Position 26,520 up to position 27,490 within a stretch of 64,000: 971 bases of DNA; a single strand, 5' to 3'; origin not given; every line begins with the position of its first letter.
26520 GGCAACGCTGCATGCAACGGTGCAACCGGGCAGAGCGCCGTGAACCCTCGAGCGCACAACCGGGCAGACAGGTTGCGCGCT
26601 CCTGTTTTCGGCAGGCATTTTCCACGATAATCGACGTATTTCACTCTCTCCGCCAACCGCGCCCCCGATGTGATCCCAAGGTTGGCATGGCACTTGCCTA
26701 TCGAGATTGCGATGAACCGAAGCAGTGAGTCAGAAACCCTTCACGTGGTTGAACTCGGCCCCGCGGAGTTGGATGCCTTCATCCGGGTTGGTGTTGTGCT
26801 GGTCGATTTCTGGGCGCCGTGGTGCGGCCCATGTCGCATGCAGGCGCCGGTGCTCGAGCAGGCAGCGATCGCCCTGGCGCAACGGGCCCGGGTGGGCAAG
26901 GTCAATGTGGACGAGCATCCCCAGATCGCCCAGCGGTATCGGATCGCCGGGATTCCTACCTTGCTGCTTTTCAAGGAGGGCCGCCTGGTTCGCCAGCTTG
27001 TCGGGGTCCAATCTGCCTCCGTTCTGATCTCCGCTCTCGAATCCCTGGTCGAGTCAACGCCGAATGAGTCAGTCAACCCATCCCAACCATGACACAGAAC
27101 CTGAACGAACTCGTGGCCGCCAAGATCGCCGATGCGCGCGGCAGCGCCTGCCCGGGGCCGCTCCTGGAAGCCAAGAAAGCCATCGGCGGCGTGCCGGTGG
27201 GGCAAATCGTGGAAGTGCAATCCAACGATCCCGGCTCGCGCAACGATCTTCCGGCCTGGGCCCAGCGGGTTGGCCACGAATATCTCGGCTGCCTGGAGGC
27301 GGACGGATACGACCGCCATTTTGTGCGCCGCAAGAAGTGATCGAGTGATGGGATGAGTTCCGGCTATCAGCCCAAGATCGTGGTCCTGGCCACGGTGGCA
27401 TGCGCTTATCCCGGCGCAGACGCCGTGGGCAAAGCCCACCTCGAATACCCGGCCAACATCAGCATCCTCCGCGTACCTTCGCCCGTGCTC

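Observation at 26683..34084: sigma54-driven Trx-TusA-MvhD-HdrA-HdrA'-wHTH-QmoC-DsrE-DsrE operon without HdrB, Apr/Dsr or hydrogenase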

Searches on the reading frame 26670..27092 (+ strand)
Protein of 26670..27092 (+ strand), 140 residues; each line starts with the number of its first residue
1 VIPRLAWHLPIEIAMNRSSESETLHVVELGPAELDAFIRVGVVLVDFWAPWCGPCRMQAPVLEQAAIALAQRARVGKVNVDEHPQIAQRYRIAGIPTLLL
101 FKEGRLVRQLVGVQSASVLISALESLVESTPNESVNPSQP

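Call 3: search_protein_families(library=pfam, proteins=[window:26670-27092:+], max_evalue=0.01)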
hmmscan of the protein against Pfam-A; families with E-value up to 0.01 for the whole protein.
window:26670-27092:+ (140 aa): 7 families
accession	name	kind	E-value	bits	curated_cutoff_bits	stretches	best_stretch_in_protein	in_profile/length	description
PF00085.26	Thioredoxin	-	2.9e-25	88.7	23.5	1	29-124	5-102/103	Thioredoxin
PF13098.12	Thioredoxin_2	-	2.1e-06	28.4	27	1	43-121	8-102/104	Thioredoxin-like domain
PF13905.12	Thioredoxin_8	-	1.4e-05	25.8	27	1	42-71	3-32/94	Thioredoxin-like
PF00578.27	AhpC-TSA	-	3.6e-05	24.1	26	1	32-114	18-101/124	AhpC/TSA family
PF14595.12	Thioredoxin_9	-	0.0016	18.7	25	1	47-104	48-107/129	Thioredoxin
PF07449.17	HyaE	-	0.0023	18.4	22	1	73-115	61-104/108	Hydrogenase-1 expression protein HyaE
PF08534.16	Redoxin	-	0.0041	17.4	26.6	1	33-68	22-57/148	Redoxin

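Call 7: search_protein_families(library=ncbifam, proteins=[window:26670-27092:+], max_evalue=0.001)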
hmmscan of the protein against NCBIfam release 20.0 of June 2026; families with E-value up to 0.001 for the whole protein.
window:26670-27092:+ (140 aa): 14 families
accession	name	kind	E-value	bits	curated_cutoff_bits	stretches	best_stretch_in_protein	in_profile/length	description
TIGR01068.1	thioredoxin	equivalog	5.4e-31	106.7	96.8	1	42-125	16-99/101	thioredoxin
NF006898.0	PRK09381.1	equivalog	1.1e-22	80.4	138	1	35-120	16-101/109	thioredoxin TrxA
NF008229.0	PRK10996.1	equivalog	1.9e-22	79.5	125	1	32-115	43-127/141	thioredoxin TrxC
TIGR01130.1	ER_PDI_fam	subfamily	6.2e-18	65.6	344.25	1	25-121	2-102/476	protein disulfide-isomerase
TIGR01126.1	pdi_dom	equivalog_domain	2.8e-16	59.7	107.2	1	35-116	7-94/105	protein disulfide-isomerase domain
NF047697.1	ThioredTrxAClost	equivalog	2.6e-12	46.8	140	1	41-113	18-90/105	thioredoxin TrxA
NF002854.0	PRK03147.1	subfamily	5.4e-08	32.9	170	0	33-64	56-86/176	thiol-disulfide oxidoreductase ResA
TIGR00411.1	redox_disulf_1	equivalog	1.7e-06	28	92.75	1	47-122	6-77/82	MJ0307 family thioredoxin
NF041202.1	StoA_CxxC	exception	1.9e-06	27.9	210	0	44-65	56-77/163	endospore biogenesis thiol-disulfide oxidoreductase StoA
NF047696.1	ThlDiSintTplARhiz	equivalog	2.6e-06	27.3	230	1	40-82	97-140/219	thiol:disulfide interchange protein TlpA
TIGR00385.1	dsbE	subfamily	2.6e-06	27.1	123.15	1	34-66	57-89/173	DsbE family thiol:disulfide interchange protein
NF045694.1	seleno_TsoB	exception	1e-05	23.9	805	1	43-110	477-553/572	rhodanese/DsbD fusion-like selenoprotein TsoB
TIGR02187.2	PDO_seleno_TRX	equivalog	0.00017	21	185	1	43-123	131-206/209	protein disulfide oxidoreductase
NF001419.0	PRK00293.1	subfamily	0.00018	20.2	330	1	41-105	478-549/574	protein-disulfide reductase DsbD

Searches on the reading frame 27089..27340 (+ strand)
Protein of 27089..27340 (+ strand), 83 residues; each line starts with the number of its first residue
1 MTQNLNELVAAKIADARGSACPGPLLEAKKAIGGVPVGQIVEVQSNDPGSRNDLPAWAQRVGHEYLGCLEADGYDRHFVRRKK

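Call 3: search_protein_families(library=pfam, proteins=[window:27089-27340:+], max_evalue=0.01)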
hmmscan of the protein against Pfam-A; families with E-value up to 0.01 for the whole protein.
window:27089-27340:+ (83 aa): 1 family
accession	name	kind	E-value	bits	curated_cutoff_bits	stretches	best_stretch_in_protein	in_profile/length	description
PF01206.22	TusA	-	3.6e-18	65.6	28.6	1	15-80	4-69/70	Sulfurtransferase TusA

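Call 7: search_protein_families(library=ncbifam, proteins=[window:27089-27340:+], max_evalue=0.001)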
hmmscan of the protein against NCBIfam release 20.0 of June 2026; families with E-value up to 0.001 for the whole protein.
window:27089-27340:+ (83 aa): 3 families
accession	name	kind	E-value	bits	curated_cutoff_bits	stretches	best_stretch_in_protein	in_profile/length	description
NF001423.0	PRK00299.1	equivalog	5.4e-08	32.6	78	1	10-82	8-80/82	sulfurtransferase TusA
NF008242.0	PRK11018.1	equivalog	1.5e-05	24.6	79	1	14-75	11-71/78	sulfurtransferase-like selenium metabolism protein YedF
TIGR03527.1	selenium_YedF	equivalog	3.5e-05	23.7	110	1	15-65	2-52/194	sulfurtransferase-like selenium metabolism protein YedF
